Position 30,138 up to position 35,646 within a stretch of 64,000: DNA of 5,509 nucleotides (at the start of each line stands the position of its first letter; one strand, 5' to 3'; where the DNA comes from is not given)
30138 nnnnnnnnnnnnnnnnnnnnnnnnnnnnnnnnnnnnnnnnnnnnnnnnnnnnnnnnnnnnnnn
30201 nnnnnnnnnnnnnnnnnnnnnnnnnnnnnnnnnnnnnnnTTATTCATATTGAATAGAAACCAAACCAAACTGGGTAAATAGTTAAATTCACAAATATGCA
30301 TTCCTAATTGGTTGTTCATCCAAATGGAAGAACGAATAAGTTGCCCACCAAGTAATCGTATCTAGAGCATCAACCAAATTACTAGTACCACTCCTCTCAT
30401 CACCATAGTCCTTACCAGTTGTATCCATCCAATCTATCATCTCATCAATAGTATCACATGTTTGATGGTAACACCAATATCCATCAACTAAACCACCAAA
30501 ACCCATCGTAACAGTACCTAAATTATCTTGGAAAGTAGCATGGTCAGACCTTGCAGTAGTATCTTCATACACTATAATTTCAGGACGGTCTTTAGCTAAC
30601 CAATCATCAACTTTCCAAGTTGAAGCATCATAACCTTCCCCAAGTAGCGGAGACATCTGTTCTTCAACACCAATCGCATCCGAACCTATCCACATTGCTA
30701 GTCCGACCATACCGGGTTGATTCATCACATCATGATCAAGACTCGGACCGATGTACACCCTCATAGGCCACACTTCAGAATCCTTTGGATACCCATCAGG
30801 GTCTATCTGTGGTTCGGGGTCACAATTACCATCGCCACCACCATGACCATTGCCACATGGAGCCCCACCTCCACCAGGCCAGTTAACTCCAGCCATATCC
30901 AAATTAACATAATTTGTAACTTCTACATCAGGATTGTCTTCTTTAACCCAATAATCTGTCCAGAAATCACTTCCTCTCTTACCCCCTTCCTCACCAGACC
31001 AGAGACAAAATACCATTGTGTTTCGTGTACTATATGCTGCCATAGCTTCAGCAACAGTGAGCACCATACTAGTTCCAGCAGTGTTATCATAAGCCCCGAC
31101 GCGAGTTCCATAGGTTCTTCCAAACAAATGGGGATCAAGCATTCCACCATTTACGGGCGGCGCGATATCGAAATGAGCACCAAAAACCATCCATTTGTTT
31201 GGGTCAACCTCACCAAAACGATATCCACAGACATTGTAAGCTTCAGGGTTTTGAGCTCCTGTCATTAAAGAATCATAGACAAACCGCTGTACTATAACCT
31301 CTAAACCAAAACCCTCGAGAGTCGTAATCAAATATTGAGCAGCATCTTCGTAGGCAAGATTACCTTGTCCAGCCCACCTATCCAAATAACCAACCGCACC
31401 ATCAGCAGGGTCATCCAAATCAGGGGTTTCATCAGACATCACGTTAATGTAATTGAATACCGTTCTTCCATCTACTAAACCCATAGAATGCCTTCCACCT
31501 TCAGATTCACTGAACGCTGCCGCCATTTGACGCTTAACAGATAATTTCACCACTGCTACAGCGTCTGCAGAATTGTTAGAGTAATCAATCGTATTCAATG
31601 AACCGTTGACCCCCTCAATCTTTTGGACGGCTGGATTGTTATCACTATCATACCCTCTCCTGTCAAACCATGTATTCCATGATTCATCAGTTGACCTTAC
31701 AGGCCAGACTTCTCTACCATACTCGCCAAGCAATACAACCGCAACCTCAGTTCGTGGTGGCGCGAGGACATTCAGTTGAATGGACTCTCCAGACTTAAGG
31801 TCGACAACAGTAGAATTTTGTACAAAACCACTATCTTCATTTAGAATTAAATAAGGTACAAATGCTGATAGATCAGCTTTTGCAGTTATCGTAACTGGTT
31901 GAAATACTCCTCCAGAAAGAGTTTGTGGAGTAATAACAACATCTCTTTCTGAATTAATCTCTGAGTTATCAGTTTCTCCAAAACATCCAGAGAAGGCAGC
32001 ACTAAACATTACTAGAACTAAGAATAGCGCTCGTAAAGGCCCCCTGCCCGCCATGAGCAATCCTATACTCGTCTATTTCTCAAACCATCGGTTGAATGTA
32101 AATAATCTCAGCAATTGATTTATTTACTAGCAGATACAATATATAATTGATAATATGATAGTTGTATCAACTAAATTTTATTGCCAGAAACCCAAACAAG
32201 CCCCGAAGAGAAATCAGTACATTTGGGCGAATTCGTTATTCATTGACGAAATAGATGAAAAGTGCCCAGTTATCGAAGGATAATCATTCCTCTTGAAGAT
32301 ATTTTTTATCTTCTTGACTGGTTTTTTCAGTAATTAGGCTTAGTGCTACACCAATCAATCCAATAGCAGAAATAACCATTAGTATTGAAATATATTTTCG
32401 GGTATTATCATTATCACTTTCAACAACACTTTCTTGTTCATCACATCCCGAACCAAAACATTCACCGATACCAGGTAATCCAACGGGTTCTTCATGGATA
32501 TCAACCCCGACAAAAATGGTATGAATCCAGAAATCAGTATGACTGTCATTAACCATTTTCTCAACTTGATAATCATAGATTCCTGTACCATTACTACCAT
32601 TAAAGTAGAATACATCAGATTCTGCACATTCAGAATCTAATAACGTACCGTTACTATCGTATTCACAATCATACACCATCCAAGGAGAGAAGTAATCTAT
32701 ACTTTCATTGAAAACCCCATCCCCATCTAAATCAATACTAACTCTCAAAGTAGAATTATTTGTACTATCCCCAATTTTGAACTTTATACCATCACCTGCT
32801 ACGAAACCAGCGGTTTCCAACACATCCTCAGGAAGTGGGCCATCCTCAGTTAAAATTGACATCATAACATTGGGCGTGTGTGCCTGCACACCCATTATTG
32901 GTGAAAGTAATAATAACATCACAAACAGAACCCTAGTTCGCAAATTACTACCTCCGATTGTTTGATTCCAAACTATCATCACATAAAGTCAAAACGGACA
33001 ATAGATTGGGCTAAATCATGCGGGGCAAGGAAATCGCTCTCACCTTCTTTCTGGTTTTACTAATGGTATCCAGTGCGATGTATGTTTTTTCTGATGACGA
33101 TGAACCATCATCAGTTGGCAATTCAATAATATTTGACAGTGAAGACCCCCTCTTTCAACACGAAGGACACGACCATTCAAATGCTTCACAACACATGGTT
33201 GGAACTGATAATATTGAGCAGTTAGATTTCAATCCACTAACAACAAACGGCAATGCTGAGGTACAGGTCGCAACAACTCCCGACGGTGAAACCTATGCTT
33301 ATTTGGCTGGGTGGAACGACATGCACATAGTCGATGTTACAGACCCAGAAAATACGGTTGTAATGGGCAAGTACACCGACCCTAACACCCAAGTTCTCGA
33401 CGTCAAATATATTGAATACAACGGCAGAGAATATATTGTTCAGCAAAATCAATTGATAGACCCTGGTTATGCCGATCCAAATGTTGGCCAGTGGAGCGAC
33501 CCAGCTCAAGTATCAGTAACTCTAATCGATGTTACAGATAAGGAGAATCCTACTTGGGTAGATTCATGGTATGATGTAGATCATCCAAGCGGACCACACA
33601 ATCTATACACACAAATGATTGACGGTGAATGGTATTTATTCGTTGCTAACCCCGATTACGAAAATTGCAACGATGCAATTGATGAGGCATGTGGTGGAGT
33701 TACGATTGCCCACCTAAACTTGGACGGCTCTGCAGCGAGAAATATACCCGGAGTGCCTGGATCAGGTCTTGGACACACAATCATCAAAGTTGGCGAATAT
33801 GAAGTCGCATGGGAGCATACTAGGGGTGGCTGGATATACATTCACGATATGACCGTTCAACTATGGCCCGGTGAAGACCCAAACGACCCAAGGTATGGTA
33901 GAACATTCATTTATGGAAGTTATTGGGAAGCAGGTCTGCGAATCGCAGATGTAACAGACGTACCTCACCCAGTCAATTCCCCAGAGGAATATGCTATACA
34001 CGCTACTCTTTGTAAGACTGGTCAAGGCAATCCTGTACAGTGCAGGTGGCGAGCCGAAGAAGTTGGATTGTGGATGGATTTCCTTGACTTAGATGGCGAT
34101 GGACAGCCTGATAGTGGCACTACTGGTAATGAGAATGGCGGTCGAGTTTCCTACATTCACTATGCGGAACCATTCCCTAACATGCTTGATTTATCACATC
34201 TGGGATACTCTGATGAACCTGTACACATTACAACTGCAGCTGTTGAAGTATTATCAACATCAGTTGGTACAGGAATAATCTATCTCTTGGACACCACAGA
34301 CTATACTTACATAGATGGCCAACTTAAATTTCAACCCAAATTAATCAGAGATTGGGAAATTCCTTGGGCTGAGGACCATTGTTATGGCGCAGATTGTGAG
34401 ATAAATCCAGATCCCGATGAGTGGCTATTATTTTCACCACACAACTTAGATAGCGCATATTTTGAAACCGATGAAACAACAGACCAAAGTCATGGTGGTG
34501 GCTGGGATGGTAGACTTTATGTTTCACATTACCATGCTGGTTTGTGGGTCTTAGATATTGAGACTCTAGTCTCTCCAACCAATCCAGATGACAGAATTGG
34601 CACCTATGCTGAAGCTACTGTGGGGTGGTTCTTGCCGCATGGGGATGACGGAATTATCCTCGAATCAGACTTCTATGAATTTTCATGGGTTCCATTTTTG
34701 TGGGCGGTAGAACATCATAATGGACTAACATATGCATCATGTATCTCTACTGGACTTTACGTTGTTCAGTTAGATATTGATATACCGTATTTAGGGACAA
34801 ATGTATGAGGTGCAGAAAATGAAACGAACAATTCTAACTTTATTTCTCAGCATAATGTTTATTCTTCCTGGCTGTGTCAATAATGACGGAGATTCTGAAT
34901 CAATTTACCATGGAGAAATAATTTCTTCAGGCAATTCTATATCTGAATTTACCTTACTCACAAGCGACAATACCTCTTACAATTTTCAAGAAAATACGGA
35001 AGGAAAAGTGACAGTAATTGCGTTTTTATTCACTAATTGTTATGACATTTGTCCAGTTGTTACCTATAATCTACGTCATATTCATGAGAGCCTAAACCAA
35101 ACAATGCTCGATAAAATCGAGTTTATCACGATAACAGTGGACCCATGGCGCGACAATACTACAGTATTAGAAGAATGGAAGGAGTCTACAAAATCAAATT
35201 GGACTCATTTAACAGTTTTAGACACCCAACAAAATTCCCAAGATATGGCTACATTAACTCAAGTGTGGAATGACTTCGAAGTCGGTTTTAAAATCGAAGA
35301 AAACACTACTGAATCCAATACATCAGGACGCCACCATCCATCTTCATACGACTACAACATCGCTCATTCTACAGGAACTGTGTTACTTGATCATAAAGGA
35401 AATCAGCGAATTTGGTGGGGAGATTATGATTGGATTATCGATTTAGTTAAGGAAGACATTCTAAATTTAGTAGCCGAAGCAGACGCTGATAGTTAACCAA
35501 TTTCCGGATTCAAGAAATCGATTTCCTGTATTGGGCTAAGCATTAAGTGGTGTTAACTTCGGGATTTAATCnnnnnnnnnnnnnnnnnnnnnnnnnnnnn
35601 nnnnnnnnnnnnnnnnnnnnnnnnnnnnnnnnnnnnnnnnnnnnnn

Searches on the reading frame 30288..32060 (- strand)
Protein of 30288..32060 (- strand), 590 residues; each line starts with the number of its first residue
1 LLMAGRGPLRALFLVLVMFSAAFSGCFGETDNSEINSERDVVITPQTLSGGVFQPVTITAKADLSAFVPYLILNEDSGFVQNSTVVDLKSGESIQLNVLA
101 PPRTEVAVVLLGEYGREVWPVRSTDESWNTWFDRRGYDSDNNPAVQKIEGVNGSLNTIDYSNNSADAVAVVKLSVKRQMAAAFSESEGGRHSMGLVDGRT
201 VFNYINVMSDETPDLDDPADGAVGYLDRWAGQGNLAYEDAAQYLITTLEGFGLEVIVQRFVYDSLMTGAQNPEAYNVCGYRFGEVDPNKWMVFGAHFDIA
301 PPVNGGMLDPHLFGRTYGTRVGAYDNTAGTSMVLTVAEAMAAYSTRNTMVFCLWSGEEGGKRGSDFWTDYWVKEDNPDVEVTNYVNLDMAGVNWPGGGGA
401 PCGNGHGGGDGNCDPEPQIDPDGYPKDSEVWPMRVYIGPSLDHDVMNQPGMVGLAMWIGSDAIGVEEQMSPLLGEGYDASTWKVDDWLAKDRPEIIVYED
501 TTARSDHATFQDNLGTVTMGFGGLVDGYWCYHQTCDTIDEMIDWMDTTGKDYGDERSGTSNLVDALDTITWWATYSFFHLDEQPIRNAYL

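Call 9: search_protein_families(library=pfam, proteins=[window:30288-32060:-])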
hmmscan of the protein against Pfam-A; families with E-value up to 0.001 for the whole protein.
window:30288-32060:- (590 aa): 2 families
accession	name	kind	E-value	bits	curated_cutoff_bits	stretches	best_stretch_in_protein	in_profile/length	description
PF04389.22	Peptidase_M28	-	2.5e-19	70.2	21.3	1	287-395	11-100/193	Peptidase family M28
PF01546.33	Peptidase_M20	-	0.00048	20.5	24.6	1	293-379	2-91/206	Peptidase family M20/M25/M40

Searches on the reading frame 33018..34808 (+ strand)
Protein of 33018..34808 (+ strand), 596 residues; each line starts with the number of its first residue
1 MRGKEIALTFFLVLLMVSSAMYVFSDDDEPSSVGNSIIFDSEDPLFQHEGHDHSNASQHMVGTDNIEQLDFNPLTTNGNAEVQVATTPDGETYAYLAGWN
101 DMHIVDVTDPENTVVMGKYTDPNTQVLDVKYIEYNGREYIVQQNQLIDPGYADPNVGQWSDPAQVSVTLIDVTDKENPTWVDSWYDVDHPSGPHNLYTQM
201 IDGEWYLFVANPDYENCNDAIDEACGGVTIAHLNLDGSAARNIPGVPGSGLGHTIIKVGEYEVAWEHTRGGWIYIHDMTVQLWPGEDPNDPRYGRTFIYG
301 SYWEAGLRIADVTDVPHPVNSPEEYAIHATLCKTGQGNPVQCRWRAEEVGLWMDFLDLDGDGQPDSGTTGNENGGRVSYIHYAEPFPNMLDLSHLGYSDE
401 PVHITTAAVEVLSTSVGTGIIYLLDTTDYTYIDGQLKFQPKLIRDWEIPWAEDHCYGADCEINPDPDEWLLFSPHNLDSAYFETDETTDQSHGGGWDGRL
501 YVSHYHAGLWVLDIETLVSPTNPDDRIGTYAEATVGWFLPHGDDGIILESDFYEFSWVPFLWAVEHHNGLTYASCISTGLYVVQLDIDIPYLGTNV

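Call 9: search_protein_families(library=pfam, proteins=[window:33018-34808:+])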
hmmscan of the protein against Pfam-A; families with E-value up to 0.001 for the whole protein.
window:33018-34808:+ (596 aa): 1 family
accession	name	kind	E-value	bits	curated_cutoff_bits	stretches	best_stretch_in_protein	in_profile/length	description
PF08309.17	LVIVD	-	1.4e-05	24.7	20.2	1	92-120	12-41/42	LVIVD repeat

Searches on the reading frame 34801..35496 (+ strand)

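Call 9: search_protein_families(library=pfam, proteins=[window:34801-35496:+])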
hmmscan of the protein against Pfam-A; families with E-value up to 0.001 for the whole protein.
window:34801-35496:+ (231 aa): 2 families
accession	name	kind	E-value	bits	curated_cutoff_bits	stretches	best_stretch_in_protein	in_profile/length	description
PF02630.20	SCO1-SenC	-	5.1e-19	69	22.8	1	49-200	3-132/134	SCO1/SenC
PF08534.16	Redoxin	-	0.00062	20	26.6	1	43-144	2-96/148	Redoxin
